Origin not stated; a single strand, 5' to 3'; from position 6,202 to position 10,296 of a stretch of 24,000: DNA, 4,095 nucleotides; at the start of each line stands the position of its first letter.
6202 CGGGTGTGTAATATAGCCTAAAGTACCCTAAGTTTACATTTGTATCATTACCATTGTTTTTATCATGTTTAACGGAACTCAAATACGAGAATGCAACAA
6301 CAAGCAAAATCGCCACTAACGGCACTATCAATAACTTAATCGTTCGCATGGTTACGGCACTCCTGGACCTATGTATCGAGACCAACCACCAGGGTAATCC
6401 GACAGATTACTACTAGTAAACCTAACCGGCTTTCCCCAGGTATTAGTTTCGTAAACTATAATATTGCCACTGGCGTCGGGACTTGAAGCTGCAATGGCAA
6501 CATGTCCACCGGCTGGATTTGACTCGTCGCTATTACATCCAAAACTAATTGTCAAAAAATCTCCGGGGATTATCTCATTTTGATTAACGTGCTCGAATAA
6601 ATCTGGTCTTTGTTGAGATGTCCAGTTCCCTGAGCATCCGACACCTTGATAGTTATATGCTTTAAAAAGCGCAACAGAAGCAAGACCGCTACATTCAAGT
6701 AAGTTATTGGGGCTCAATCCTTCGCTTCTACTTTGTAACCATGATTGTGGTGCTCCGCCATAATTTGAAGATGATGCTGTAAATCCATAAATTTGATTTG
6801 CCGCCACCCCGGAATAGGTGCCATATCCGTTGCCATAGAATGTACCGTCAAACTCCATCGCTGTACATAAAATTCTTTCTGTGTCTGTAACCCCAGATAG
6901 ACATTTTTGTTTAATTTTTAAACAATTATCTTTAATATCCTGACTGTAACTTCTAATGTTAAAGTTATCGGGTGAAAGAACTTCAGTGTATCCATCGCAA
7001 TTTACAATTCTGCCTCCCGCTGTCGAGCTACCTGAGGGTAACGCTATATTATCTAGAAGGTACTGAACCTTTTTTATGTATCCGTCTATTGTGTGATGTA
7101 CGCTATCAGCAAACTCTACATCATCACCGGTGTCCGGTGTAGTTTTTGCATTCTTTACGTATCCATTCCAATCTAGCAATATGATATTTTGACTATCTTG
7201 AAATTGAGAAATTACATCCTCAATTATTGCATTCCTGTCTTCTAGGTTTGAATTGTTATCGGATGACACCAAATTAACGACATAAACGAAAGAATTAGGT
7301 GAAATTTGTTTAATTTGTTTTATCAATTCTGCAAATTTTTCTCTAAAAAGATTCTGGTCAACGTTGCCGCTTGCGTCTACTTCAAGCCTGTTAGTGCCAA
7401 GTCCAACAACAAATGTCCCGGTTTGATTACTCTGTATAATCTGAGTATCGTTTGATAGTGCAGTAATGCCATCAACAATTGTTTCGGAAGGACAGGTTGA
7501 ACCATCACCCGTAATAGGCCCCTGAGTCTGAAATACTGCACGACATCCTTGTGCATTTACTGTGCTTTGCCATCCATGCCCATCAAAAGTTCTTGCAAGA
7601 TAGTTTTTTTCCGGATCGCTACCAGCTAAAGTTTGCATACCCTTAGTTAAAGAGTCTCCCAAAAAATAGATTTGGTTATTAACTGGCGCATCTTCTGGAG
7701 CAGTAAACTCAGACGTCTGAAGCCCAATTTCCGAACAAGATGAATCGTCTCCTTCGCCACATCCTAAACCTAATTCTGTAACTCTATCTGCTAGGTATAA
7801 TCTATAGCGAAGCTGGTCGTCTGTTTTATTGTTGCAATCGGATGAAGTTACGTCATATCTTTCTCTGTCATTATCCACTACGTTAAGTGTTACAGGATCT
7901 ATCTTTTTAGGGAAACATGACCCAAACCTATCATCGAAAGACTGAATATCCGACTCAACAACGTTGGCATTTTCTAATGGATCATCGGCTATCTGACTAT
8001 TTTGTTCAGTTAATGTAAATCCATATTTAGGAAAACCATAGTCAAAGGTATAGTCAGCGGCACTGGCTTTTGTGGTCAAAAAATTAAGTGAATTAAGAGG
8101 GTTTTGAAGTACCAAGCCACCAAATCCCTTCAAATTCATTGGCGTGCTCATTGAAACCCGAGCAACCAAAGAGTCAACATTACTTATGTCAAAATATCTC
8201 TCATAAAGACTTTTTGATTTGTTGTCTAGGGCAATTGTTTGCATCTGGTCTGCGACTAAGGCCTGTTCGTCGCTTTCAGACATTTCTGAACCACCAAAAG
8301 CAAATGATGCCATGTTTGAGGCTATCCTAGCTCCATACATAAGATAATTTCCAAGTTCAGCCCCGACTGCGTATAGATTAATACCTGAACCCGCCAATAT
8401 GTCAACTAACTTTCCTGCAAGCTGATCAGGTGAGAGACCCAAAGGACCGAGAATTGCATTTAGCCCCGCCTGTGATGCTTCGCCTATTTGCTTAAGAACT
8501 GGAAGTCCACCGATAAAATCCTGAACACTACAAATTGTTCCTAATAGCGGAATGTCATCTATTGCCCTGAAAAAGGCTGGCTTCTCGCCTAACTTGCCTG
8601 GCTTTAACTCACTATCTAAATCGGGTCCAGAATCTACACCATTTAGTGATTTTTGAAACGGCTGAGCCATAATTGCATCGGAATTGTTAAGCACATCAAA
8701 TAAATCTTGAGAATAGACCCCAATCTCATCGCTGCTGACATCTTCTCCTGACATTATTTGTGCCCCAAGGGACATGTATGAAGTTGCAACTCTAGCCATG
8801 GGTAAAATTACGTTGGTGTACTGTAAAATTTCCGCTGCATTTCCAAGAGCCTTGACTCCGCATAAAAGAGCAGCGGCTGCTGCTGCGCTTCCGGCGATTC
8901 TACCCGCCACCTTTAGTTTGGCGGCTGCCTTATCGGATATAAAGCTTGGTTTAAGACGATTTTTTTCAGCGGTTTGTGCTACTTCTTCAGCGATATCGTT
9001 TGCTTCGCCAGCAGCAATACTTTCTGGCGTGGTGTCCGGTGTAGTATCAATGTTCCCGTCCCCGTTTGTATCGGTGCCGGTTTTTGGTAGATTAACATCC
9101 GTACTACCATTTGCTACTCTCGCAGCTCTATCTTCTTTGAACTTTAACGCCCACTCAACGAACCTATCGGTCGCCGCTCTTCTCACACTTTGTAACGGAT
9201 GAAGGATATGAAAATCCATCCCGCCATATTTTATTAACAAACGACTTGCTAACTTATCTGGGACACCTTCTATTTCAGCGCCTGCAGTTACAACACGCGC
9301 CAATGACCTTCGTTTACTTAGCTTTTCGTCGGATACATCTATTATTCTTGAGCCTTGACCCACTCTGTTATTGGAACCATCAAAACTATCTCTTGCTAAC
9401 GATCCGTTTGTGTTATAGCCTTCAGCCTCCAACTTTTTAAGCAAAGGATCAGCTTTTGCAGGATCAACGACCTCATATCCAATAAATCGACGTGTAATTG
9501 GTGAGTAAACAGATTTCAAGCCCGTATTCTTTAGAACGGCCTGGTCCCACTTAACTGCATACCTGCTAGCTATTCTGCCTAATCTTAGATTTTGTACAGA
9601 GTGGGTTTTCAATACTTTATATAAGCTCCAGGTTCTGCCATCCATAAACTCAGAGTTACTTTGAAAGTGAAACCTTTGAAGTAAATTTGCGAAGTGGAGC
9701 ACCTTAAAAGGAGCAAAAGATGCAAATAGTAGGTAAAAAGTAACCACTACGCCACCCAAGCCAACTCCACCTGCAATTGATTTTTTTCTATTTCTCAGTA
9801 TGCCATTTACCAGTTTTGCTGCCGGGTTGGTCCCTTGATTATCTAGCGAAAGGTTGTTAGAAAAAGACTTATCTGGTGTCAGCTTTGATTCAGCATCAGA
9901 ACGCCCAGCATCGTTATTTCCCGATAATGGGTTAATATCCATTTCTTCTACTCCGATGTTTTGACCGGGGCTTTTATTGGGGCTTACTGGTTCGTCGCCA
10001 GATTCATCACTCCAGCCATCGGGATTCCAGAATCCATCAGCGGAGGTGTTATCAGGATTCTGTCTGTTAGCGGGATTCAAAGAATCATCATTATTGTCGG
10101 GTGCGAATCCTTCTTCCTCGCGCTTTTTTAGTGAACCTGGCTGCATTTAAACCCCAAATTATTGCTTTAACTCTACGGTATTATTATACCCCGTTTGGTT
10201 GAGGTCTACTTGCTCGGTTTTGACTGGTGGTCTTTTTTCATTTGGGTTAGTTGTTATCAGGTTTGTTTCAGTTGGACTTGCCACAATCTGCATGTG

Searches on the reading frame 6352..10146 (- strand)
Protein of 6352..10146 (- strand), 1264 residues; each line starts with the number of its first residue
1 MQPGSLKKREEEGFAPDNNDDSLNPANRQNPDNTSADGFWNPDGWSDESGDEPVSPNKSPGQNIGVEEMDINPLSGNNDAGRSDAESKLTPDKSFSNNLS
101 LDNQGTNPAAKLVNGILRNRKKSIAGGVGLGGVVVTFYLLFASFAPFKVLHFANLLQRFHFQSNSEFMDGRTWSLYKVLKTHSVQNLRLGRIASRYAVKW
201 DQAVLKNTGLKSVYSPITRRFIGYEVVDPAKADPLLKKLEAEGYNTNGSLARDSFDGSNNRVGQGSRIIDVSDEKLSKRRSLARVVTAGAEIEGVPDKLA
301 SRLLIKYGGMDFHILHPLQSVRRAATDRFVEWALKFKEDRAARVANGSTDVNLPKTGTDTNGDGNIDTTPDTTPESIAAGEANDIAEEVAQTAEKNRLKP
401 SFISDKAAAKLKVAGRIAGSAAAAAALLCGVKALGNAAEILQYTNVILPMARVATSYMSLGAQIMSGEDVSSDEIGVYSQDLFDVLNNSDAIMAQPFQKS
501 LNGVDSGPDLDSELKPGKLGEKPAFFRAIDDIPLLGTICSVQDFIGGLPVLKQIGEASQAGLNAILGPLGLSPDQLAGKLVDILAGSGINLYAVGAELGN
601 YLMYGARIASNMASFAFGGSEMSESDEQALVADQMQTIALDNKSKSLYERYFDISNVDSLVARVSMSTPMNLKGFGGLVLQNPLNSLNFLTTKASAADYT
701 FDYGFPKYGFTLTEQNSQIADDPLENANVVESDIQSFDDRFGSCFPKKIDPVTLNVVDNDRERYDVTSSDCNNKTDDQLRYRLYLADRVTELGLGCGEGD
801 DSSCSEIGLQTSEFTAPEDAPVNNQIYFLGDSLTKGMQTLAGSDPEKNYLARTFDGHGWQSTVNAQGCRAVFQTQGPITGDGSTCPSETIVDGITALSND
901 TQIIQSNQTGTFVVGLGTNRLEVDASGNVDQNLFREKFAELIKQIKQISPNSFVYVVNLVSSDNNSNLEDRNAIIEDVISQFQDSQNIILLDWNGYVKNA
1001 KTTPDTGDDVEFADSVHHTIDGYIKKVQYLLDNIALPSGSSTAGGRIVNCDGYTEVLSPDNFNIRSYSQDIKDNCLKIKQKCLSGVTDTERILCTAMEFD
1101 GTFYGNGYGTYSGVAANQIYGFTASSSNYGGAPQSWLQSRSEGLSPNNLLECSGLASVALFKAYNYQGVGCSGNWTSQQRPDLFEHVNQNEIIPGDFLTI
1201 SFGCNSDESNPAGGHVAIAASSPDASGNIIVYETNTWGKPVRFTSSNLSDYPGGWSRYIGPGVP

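Call 5: search_protein_families(library=pfam, proteins=[window:6352-10146:-], max_evalue=0.1)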
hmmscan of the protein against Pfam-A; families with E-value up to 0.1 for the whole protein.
window:6352-10146:- (1264 aa): 2 families
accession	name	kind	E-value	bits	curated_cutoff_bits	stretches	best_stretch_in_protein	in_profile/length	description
PF13472.12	Lipase_GDSL_2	-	7.7e-08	33.5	32.9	1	828-1023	1-176/178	GDSL-like Lipase/Acylhydrolase family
PF00657.28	Lipase_GDSL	-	9.9e-06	26.3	23.6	1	826-1024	1-202/208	GDSL-like Lipase/Acylhydrolase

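Call 6: search_protein_families(library=ncbifam, proteins=[window:6352-10146:-], max_evalue=0.1)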
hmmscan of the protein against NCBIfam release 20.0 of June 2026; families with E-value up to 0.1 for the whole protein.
window:6352-10146:- (1264 aa): 0 families

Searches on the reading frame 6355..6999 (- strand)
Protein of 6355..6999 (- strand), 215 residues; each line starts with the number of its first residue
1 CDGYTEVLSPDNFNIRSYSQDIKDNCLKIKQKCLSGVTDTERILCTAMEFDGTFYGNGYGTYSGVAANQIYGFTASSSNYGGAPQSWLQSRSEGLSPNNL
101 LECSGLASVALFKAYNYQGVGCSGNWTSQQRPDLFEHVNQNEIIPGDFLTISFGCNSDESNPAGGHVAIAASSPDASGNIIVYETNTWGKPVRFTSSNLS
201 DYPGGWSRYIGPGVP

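Call 98: search_solved_structures(query=window:6355-6999:-, max_evalue=1)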
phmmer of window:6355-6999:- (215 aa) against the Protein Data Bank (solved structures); distinct sequences matched with E-value up to 1: 3.
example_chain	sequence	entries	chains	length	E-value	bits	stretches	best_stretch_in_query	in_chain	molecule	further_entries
8tw1_A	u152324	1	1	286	0.0095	18.7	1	99-173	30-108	Endolysin Lys2972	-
7dtg_A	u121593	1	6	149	0.33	13.7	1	160-208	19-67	Lamin-B1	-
3jt0_A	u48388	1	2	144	0.4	13.4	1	160-208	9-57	Lamin-B1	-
